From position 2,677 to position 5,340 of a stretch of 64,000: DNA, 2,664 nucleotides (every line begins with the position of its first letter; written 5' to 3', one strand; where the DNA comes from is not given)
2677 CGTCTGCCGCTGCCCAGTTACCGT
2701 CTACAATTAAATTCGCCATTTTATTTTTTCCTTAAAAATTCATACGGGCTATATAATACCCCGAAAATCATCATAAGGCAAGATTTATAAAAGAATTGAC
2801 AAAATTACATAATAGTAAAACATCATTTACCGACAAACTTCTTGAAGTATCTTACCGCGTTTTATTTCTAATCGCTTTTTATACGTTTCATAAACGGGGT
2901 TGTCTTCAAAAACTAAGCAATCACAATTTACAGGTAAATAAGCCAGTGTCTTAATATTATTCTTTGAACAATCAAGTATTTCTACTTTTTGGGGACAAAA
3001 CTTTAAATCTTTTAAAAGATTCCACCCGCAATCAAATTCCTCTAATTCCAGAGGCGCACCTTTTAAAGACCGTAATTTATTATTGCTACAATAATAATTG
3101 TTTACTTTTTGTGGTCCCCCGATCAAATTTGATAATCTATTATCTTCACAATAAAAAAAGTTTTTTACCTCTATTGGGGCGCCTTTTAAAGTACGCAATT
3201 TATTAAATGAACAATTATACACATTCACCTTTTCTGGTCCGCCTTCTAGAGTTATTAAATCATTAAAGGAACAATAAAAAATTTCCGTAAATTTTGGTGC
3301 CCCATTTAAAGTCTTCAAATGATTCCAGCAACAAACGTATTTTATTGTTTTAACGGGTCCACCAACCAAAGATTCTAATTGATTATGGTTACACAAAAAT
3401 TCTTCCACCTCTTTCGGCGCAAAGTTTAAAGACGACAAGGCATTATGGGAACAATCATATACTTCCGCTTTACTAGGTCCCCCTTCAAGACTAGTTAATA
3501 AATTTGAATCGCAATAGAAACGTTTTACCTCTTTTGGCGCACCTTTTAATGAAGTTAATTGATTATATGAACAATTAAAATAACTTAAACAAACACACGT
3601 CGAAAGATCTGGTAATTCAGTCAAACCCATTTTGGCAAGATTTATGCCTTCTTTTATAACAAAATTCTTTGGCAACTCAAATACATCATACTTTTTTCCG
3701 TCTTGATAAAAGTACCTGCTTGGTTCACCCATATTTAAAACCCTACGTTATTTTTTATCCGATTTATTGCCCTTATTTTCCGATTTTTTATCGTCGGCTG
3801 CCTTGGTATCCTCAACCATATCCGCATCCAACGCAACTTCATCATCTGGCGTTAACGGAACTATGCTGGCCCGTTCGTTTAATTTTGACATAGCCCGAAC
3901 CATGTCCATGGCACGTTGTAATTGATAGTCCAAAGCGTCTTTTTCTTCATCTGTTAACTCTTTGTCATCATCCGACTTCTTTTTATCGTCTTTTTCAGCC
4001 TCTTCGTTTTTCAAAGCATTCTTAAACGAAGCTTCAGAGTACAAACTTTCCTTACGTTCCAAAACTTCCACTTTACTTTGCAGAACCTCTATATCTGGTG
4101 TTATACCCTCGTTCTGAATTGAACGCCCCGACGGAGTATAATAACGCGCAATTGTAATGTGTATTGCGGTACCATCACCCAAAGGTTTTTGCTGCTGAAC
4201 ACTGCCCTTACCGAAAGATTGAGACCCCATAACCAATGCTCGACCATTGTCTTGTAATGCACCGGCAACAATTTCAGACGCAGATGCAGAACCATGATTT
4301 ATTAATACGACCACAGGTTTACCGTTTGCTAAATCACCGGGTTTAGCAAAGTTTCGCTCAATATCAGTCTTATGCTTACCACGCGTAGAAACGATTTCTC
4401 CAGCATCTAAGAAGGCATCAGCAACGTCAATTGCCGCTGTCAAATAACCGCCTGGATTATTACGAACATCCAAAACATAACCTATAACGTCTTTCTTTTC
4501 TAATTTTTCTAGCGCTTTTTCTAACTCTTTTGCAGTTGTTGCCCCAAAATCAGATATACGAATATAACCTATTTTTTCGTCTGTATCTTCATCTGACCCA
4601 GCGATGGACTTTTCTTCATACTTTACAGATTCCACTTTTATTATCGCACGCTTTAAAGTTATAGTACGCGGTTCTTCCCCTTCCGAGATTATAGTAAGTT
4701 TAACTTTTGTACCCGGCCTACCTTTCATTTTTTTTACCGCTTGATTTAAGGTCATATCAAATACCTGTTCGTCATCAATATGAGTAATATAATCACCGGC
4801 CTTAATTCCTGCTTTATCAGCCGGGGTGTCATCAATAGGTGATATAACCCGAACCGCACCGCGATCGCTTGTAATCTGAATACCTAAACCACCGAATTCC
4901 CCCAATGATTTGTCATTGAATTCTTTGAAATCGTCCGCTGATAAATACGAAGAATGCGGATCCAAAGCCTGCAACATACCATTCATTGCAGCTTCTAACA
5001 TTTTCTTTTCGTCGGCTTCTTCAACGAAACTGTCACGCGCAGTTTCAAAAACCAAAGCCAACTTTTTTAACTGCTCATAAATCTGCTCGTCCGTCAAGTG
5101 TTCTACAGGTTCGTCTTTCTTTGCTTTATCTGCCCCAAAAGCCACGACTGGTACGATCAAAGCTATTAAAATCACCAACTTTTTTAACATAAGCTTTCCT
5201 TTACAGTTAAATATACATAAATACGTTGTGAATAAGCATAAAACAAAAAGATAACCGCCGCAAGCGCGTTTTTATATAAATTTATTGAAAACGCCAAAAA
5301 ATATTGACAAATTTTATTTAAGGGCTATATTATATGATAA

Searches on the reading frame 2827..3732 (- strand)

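Call 3: search_protein_families(library=pfam, proteins=[window:2827-3732:-], max_evalue=1)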
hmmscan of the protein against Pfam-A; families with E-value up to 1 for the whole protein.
window:2827-3732:- (301 aa): 2 families
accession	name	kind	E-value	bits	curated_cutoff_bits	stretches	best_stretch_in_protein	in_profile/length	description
PF12799.13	LRR_4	-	1.5e-05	25.5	27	1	30-63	6-40/44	Leucine Rich repeats (2 copies)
PF23614.1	DUF7141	-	0.1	12.8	27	0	155-173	29-47/61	Domain of unknown function (DUF7141)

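Call 4: search_protein_families(library=ncbifam, proteins=[window:2827-3732:-], max_evalue=1)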
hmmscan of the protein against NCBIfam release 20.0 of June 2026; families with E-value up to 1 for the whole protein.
window:2827-3732:- (301 aa): 3 families
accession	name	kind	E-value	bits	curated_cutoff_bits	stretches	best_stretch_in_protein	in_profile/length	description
NF011917.0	PRK15387.1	equivalog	3.3e-14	51.8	1243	2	37-141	334-436/788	type III secretion system effector E3 ubiquitin transferase SspH2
NF033187.0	internalin_J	exception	3e-09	35.8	1700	1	42-122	216-299/846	class 1 internalin InlJ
NF002092.0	PRK00933.1-2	equivalog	0.0036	17.1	215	0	73-111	43-81/164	rRNA maturation protein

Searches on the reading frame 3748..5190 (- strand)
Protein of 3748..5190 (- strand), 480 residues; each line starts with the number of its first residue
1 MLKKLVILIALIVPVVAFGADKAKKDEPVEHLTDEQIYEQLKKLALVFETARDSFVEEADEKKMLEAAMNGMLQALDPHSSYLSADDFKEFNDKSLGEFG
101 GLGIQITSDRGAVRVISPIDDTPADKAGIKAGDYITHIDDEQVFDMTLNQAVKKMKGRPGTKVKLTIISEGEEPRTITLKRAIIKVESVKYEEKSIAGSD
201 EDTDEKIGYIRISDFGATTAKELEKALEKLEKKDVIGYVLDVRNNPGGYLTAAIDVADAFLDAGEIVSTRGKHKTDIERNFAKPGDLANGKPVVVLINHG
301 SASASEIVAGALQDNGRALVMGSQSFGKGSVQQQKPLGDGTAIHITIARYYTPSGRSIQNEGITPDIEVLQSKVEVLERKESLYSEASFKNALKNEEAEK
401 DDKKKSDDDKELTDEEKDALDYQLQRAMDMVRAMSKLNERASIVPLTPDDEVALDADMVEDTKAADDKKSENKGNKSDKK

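Call 3: search_protein_families(library=pfam, proteins=[window:3748-5190:-], max_evalue=1)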
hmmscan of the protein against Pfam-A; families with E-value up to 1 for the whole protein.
window:3748-5190:- (480 aa): 11 families
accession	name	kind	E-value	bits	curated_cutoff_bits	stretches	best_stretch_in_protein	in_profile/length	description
PF03572.23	Peptidase_S41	-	4.9e-62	208.8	24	1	206-369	1-165/165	Peptidase family S41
PF13180.12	PDZ_2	-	7.9e-14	52.2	27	1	100-173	1-73/80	PDZ domain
PF17820.7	PDZ_6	-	1e-11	44.9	27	1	116-167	3-52/54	PDZ domain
PF00595.29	PDZ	-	4.2e-10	40.3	23.2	1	100-167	10-80/81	PDZ domain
PF22694.1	CtpB_N-like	-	9.5e-09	36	27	1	33-85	30-83/85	Activating protease CtpB N-terminal domain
PF17804.6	TSP_NTD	-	0.00048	20.8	26.4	1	33-85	136-187/188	Tail specific protease N-terminal domain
PF14685.13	PDZ_Tricorn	-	0.01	16.3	25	1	122-178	31-87/88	Tricorn protease PDZ domain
PF24704.1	DUF7667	-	0.022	15.4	27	1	409-452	17-60/76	Family of unknown function (DUF7667)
PF00581.25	Rhodanese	-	0.027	15.3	22.2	1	224-316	3-85/102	Rhodanese-like domain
PF13368.11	Toprim_C_rpt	-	0.4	11.1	22.3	0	139-156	30-47/57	Topoisomerase C-terminal repeat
PF03020.21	LEM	-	1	9.5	24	1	29-44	2-17/40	LEM domain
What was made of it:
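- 3748..5190 (-): Context: ctpA (S41 C-terminal processing peptidase), divergently transcribed. It is the most constant neighbour of the Fic-like gene. Pfam Peptidase_S41 4.9e-62 (call 3).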
